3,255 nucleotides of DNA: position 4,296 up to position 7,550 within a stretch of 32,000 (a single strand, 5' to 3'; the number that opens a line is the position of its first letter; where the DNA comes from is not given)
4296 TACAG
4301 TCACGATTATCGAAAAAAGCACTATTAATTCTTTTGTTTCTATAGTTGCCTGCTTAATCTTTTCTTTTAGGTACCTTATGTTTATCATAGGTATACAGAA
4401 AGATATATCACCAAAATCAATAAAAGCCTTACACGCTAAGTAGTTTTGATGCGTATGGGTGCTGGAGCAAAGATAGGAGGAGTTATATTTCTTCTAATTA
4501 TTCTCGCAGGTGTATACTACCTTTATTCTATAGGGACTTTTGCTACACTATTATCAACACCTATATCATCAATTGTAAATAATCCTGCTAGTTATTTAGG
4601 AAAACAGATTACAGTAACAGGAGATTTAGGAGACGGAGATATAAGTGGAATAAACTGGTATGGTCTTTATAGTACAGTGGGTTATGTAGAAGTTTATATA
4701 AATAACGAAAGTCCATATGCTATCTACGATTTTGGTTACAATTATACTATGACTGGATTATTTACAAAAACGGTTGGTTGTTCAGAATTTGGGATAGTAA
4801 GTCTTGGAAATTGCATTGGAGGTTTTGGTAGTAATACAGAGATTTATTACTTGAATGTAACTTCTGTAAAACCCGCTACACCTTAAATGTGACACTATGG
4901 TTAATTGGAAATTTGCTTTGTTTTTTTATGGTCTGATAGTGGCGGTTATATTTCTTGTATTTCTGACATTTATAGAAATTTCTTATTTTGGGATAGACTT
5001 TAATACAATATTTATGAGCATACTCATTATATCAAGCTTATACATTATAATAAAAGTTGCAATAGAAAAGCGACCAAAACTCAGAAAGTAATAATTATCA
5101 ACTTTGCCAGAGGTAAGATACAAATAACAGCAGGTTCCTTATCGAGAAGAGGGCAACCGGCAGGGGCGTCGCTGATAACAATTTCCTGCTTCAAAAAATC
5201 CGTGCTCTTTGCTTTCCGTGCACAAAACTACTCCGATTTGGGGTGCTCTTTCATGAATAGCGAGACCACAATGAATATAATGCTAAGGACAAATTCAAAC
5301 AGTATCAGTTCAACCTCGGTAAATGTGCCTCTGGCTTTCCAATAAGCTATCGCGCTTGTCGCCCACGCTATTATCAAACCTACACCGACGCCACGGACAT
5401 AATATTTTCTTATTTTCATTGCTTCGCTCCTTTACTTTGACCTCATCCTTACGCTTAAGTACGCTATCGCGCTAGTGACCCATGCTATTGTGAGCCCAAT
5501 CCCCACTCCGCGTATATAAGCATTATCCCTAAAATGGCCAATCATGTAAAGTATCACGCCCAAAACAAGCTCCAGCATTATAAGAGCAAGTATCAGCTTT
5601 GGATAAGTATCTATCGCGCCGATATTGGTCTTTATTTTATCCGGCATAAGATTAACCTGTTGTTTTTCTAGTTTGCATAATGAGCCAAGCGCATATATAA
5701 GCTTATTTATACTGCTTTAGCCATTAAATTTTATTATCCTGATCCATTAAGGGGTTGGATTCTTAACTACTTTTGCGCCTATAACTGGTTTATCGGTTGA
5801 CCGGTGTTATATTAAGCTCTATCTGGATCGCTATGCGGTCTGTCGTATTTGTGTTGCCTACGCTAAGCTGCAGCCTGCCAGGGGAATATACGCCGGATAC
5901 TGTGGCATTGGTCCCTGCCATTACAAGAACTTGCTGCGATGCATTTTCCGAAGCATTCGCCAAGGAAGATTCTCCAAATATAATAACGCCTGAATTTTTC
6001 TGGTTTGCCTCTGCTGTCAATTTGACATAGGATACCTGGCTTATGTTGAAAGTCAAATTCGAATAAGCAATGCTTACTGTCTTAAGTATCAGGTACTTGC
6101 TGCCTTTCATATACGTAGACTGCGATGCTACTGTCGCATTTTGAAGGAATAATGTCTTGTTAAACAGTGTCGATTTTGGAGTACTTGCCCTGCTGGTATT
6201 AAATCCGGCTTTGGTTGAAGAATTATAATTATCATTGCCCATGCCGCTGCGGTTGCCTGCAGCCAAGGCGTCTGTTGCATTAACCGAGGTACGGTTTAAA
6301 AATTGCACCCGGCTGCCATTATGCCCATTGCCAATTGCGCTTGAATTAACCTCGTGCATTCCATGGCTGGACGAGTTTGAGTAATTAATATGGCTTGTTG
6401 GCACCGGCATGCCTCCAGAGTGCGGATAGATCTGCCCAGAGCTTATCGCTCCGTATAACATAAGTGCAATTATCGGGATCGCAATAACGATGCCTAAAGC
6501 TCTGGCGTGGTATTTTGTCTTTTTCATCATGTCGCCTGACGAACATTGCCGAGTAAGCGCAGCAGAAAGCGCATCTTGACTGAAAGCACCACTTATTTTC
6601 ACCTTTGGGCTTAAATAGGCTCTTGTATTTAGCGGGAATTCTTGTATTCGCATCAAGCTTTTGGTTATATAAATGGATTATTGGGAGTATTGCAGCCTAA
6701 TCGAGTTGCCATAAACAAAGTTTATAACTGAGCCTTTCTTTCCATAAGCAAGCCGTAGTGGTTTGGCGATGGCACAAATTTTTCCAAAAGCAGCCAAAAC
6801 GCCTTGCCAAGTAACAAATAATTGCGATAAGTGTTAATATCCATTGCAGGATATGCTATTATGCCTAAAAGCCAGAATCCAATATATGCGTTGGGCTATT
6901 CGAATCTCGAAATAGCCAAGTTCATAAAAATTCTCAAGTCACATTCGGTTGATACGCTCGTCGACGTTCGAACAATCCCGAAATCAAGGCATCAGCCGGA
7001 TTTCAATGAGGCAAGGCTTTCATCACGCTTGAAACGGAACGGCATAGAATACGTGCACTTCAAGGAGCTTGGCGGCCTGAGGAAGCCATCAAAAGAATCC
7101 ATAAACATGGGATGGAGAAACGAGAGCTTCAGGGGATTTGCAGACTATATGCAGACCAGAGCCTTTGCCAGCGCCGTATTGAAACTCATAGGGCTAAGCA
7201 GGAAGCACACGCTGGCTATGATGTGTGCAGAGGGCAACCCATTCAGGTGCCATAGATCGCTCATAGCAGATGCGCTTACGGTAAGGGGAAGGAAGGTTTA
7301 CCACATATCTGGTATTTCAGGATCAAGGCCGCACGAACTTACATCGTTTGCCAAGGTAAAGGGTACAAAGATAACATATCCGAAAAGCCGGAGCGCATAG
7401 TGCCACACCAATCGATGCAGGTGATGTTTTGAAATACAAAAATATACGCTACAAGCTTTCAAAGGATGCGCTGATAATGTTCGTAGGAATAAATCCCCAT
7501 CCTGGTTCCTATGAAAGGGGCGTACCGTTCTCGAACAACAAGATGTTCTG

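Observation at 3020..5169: AT-rich 2.1-kb islet bounded by a 13-nt direct repeat of the tRNA-Arg 3' end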

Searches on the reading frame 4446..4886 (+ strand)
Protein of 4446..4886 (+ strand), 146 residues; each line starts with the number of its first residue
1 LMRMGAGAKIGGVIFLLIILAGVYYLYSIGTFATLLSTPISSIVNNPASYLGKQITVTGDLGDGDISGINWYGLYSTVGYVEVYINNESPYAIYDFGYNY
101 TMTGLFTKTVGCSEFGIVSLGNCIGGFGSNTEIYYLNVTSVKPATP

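Call 8: search_protein_families(library=pfam, proteins=[window:4446-4886:+], max_evalue=0.1)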
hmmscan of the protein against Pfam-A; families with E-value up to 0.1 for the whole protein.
window:4446-4886:+ (146 aa): 0 families

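Call 9: find_encoding_contigs(protein=window:4446-4886:+, flank=10000)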
Protein window:4446-4886:+ (146 aa): no gene with exactly this product is on record in the collection.

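Call 11: search_protein_families(library=phrogs, proteins=[window:4446-4886:+], max_evalue=0.1)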
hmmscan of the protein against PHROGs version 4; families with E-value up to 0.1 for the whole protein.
window:4446-4886:+ (146 aa): 0 families

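Call 37: find_homologous_proteins(query=window:4446-4886:+, max_evalue=0.01)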
Query window:4446-4886:+ (146 aa): 4 proteins with E <= 0.01 among 26 candidates.
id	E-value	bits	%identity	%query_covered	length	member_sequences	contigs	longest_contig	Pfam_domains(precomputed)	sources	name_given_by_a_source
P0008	1.7e-87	309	99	99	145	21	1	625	-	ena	-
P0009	6.8e-83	294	95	99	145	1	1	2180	-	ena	-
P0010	6.8e-62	226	77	98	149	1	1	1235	-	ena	-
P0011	1.4e-56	209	74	97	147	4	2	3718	-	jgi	jgi:hypothetical protein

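Call 38: find_encoding_contigs(protein=P0009, flank=10000, max_places=4)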
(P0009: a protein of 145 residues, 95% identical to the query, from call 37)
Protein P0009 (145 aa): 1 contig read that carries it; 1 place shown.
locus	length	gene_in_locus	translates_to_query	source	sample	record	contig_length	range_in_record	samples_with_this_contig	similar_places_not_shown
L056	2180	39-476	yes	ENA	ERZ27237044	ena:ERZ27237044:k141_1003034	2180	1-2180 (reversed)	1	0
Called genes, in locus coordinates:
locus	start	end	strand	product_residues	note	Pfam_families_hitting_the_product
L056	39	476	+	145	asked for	-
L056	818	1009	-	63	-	-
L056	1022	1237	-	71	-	-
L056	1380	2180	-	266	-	?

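Call 39: find_encoding_contigs(protein=P0011, flank=10000, max_places=4)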
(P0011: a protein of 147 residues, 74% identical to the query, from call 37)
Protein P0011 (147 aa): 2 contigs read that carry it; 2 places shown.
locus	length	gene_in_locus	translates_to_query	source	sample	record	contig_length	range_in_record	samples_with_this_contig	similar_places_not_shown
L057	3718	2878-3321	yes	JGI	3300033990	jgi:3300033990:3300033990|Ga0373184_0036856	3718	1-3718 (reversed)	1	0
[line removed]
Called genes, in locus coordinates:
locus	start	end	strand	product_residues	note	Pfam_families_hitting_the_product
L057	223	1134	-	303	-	-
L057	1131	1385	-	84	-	-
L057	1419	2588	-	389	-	-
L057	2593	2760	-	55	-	-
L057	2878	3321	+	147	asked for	-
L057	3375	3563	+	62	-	-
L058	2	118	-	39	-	?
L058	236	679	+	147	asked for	-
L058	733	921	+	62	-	-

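Call 40: find_encoding_contigs(protein=P0010, flank=10000, max_places=4)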
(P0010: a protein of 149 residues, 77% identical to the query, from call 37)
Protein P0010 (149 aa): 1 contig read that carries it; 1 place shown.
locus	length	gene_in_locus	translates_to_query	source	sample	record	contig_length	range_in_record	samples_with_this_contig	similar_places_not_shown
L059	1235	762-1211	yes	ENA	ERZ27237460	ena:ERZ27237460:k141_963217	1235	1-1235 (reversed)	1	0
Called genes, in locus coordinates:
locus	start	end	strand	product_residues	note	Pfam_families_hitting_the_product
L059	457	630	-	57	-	-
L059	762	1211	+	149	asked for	-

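Call 43: search_protein_families(library=pfam, proteins=[L057:1419-2588:-, L057:2593-2760:-, L057:223-1134:-], max_evalue=0.1)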
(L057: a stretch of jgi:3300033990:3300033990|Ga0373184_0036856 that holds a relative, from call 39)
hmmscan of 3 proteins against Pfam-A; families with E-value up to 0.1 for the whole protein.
L057:1419-2588:- (389 aa): 4 families
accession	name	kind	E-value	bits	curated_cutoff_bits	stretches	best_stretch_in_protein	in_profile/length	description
PF05130.17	FlgN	-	0.0039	18.1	30.5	0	149-181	82-114/147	FlgN protein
PF19103.5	DUF5790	-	0.0057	17.7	26.8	0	155-192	88-125/126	Family of unknown function (DUF5790)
PF14712.11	Snapin_Pallidin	-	0.0067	17.3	29.6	0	314-382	8-84/89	Snapin/Pallidin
PF16566.10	CREPT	-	0.074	13.6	29.3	0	261-339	39-117/147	Cell-cycle alteration and expression-elevated protein in tumour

L057:2593-2760:- (55 aa): 1 family
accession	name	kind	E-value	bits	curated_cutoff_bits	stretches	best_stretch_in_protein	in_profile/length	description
PF16523.10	betaPIX_CC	-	0.027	14.8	26.8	1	11-46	26-62/85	betaPIX coiled coil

L057:223-1134:- (303 aa): 0 families

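Call 64: search_protein_families(library=phrogs, proteins=[L057:1419-2588:-], max_evalue=0.01)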
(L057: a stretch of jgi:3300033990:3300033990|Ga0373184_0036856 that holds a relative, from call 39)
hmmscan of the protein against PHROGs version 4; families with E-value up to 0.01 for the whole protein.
L057:1419-2588:- (389 aa): 3 families
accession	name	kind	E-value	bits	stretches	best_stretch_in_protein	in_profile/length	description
phrog_3779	-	tail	0.0032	16.5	1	140-360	439-655/1225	tail length tape measure protein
phrog_10613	-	tail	0.0036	18.2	0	151-199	152-198/237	tail length tape measure protein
phrog_25387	-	transcription regulation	0.01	17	0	276-325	5-52/75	late promoter transcriptional regulator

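Call 85: predict_structure(alignment_id=A6)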
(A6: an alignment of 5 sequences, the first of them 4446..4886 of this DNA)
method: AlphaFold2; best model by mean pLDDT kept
length: 146 residues; sequences in the alignment: 5
mean_pLDDT: 61.9   pTM: 0.51
mean pLDDT of the five models: 61.9, 58.3, 55.6, 55.1, 48.3
residues with pLDDT >= 90: 0; 70-90: 49; 50-70: 69; < 50: 28
segments of 3 or more residues with pLDDT < 50: 1-3, 28-34, 63-69, 86-92
pLDDT, mean of each block of 10 residues (from residue 1): 51 76 53 55 76 77 45 54 50 58 78 60 61 72 66
secondary structure, 60 per line:
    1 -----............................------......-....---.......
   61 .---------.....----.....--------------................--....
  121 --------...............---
elements in order: H6-33 H40-45 H47-50 E54-61 E71-75 E80-84 E99-114 E117-120 E129-143

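Call 88: fold_search(model_id=the predicted structure, library=pdb)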
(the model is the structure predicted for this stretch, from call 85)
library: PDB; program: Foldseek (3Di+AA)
matches with E <= 10: 943; with E <= 0.001: 0
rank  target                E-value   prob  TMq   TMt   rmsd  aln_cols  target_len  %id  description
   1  1n9w_A                1.5e-03  1.00  0.46  0.20   5.1       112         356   15  Crystal structure of the non-discriminating and archaeal-type aspartyl-tRNA synthetase from Thermus thermophilus (released 2003-04-08)
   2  4o2d_B                2.6e-03  1.00  0.41  0.13   6.1       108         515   14  Crystal structure of aspartyl-tRNA synthetase from Mycobacterium smegmatis with bound aspartic acid (released 2014-01-22)
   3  5gro_A                2.7e-03  1.00  0.46  0.62   6.4       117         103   14  Crystal structure of the N-terminal anticodon-binding domain of non-discriminating aspartyl-tRNA synthetase from Helic (released 2017-02-15)
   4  4o2d_A                2.7e-03  1.00  0.41  0.12   6.1       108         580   14  Crystal structure of aspartyl-tRNA synthetase from Mycobacterium smegmatis with bound aspartic acid (released 2014-01-22)
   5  6pqh_D                3.2e-03  1.00  0.49  0.16   4.6       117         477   12  Crystal structure of Asparagine-tRNA ligase from Elizabethkingia sp. CCUG 26117 (released 2019-07-31)
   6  4rmf                  3.6e-03  1.00  0.43  0.12   5.2       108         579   14  Biochemical and structural characterization of mycobacterial aspartyl-tRNA synthetase AspS, a promising TB drug target (released 2014-11-19)
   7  4ywk_B                3.6e-03  1.00  0.41  0.32   4.0       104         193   12  Pyrococcus furiosus MCM N-terminal domain with Zinc-binding subdomain B deleted (released 2015-09-23)
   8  6pqh_B                3.8e-03  1.00  0.49  0.16   4.5       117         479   12  Crystal structure of Asparagine-tRNA ligase from Elizabethkingia sp. CCUG 26117 (released 2019-07-31)
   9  6hhv_B                3.8e-03  1.00  0.44  0.12   5.1       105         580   11  Structure of T. thermophilus AspRS in Complex with 5'-O-(N-(L-aspartyl)-sulfamoyl)N3-methyluridine (released 2019-12-18)
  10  6sjc_A                4.3e-03  1.00  0.43  0.12   5.2       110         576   14  Structure of T. thermophilus AspRS in Complex with 5'-O-(N-(L-aspartyl)-sulfamoyl)adenosine (released 2020-01-08)
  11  9sh8                  4.8e-03  1.00  0.43  0.16   5.2       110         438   14  Thermus thermophilus asparaginyl-tRNA synthetase with bound sulphamoyl-analogue of asparaginyl-adenylate (AsnAMS) (released 2025-09-17)
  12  7ap4_A                5.6e-03  1.00  0.43  0.13   4.5       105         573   12  Thermus thermophilus Aspartyl-tRNA Synthetase in Complex with Compound AspS7HMDDA (released 2020-12-09)
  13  6sjc_B                6.0e-03  1.00  0.43  0.12   5.3       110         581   14  Structure of T. thermophilus AspRS in Complex with 5'-O-(N-(L-aspartyl)-sulfamoyl)adenosine (released 2020-01-08)
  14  6hhv_A                6.3e-03  1.00  0.43  0.13   4.5       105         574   12  Structure of T. thermophilus AspRS in Complex with 5'-O-(N-(L-aspartyl)-sulfamoyl)N3-methyluridine (released 2019-12-18)
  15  4wj3_M                7.0e-03  1.00  0.41  0.12   7.0       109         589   16  Crystal structure of the asparagine transamidosome from Pseudomonas aeruginosa (released 2014-12-31)
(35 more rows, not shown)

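Call 99: search_protein_families(library=padloc, proteins=[window:4446-4886:+, L057:1419-2588:-], max_evalue=0.01)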
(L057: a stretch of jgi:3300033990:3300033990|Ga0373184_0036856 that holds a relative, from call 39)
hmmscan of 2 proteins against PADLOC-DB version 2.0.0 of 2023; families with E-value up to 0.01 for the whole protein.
window:4446-4886:+ (146 aa): 0 families

L057:1419-2588:- (389 aa): 1 family
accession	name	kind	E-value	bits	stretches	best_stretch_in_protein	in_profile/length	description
PDLC00580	JetC3|JetC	-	0.0037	13.5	1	150-353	606-804/1068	DUF3584 domain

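Call 100: search_protein_families(library=ncbifam, proteins=[window:4446-4886:+, L057:1419-2588:-], max_evalue=0.01)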
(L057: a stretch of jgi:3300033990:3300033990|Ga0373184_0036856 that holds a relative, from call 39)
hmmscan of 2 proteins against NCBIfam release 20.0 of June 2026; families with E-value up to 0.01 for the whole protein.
window:4446-4886:+ (146 aa): 0 families

L057:1419-2588:- (389 aa): 5 families
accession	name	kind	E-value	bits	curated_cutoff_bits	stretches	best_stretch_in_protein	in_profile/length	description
TIGR02168.1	SMC_prok_B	equivalog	0.0011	16.8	567.35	1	153-377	244-466/1181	chromosome segregation protein SMC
NF002572.0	PRK02224.1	equivalog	0.0018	16.7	1087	1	152-352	360-555/888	DNA double-strand break repair ATPase Rad50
NF003034.1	PRK03918.1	equivalog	0.0027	15.8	700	1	150-371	188-412/878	DNA double-strand break repair ATPase Rad50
TIGR02169.1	SMC_prok_A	equivalog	0.0041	14.9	729.4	0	154-382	265-492/1165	chromosome segregation protein SMC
NF006542.0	PRK09039.1-1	equivalog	0.0049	15.9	388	1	169-353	46-224/627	peptidoglycan -binding protein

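Call 109: search_protein_representatives(protein=window:4446-4886:+)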
Query: 146 residues. Proteins with E-value up to 0.001 (for the whole library): 8; up to 1e-10: 5; up to 1e-30: 1. The best 8 are listed.
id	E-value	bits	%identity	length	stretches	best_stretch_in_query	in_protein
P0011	4.3e-57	208.7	77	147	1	4-144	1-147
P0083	1.7e-25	106.2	50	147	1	4-142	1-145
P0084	6.3e-21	91.4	29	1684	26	17-88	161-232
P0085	4.7e-18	82.0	55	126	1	4-111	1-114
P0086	6.2e-11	58.9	43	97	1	51-142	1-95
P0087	5.0e-05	39.8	36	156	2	59-100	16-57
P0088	2.4e-04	37.6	43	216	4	83-109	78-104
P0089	5.4e-04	36.4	34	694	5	30-63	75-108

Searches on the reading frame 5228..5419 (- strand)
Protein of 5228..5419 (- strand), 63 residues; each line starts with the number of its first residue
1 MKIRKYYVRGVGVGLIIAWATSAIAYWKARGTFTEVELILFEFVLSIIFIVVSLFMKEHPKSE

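Call 8: search_protein_families(library=pfam, proteins=[window:5228-5419:-], max_evalue=0.1)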
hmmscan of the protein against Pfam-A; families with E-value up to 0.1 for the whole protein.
window:5228-5419:- (63 aa): 0 families

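Call 11: search_protein_families(library=phrogs, proteins=[window:5228-5419:-], max_evalue=0.1)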
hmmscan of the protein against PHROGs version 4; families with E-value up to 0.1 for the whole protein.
window:5228-5419:- (63 aa): 3 families
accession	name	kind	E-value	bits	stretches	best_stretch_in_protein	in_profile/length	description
phrog_34240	-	unknown function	0.0018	19.4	1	3-27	36-58/65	-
phrog_20849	-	unknown function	0.085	13.9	1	10-20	7-17/39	-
phrog_13108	-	unknown function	0.098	13.9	1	37-57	5-24/53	-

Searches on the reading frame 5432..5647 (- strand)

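Call 8: search_protein_families(library=pfam, proteins=[window:5432-5647:-], max_evalue=0.1)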
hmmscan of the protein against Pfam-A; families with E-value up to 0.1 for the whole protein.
window:5432-5647:- (71 aa): 0 families

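Call 11: search_protein_families(library=phrogs, proteins=[window:5432-5647:-], max_evalue=0.1)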
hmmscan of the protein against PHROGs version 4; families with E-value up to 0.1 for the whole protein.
window:5432-5647:- (71 aa): 1 family
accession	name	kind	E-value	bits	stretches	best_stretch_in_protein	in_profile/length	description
phrog_21660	-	unknown function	0.07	13.9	0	31-42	35-46/48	-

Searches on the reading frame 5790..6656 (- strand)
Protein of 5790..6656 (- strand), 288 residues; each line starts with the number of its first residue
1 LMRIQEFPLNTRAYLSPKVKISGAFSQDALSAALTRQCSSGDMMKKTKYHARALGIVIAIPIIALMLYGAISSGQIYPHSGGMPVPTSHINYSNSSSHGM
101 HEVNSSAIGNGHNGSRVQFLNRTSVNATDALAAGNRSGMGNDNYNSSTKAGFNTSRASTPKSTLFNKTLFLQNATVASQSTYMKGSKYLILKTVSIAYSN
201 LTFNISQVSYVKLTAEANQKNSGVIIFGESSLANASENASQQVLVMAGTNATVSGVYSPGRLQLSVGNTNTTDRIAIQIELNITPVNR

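Call 8: search_protein_families(library=pfam, proteins=[window:5790-6656:-], max_evalue=0.1)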
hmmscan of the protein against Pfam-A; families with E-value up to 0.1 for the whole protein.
window:5790-6656:- (288 aa): 0 families

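Call 11: search_protein_families(library=phrogs, proteins=[window:5790-6656:-], max_evalue=0.1)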
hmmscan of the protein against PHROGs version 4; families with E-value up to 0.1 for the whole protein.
window:5790-6656:- (288 aa): 1 family
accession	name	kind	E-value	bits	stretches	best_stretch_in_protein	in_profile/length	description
phrog_28115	-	unknown function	0.023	15.9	1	202-245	30-73/96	-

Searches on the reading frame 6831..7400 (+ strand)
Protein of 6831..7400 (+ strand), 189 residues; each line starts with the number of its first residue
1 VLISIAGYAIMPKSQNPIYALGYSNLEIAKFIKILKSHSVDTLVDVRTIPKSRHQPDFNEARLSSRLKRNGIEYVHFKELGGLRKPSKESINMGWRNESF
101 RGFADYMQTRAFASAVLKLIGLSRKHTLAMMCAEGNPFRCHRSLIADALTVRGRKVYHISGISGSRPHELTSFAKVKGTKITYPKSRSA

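Call 8: search_protein_families(library=pfam, proteins=[window:6831-7400:+], max_evalue=0.1)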
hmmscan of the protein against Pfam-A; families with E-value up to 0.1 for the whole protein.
window:6831-7400:+ (189 aa): 2 families
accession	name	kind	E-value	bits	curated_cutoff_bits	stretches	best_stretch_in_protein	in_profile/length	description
PF04343.18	DUF488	-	5.2e-30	105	22.2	1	28-149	2-121/121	Domain of unknown function DUF488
PF22751.1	DUF488-N3a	-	0.00012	22.8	27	1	95-151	59-116/118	Active DUF488-N3 subclade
